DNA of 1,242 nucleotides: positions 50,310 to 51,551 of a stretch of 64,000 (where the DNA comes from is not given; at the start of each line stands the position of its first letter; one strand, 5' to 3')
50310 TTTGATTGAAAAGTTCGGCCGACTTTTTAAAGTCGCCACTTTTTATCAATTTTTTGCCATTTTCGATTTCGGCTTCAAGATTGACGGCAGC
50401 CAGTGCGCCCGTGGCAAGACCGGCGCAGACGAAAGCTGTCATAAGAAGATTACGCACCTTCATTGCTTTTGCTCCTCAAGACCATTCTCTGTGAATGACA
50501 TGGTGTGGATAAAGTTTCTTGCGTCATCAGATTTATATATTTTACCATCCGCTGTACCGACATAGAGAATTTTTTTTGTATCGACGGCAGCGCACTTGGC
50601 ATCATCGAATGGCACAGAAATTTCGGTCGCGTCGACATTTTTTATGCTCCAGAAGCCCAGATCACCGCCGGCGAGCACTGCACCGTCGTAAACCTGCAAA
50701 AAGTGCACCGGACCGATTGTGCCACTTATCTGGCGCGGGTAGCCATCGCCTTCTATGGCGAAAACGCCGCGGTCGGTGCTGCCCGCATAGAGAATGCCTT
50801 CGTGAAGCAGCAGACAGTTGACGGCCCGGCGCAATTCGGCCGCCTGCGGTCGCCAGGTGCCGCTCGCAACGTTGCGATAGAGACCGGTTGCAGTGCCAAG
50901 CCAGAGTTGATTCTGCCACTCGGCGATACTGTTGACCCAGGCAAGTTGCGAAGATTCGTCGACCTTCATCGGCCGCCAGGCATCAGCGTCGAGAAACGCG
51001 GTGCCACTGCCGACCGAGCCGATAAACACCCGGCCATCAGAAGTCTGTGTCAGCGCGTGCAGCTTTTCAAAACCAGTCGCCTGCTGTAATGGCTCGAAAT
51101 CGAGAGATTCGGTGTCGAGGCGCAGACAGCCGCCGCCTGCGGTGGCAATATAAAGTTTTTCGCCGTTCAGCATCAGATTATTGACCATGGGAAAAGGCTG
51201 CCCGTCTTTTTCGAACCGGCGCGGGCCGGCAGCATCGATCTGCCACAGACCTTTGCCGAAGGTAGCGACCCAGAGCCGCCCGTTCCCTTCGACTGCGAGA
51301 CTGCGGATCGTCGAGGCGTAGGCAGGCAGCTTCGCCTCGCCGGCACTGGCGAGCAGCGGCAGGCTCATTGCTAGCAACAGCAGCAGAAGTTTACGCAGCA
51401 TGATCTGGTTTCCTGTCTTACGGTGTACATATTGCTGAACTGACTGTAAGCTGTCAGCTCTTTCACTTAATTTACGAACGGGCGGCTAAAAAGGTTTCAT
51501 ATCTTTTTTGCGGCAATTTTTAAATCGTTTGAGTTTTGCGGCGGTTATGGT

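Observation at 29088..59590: Dispersed, paralogous family of minor-pilin cassettes (8 prepilin-like genes in 4 loci) without any motor genes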

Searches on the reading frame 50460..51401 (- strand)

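Call 13: search_protein_families(library=pfam, proteins=[window:50460-51401:-], max_evalue=0.01)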
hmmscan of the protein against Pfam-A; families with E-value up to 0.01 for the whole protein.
window:50460-51401:- (313 aa): 1 family
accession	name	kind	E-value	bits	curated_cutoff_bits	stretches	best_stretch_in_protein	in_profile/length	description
PF07494.17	Reg_prop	-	1.7e-08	34.1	20.4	0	31-49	6-24/24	Two component regulator propeller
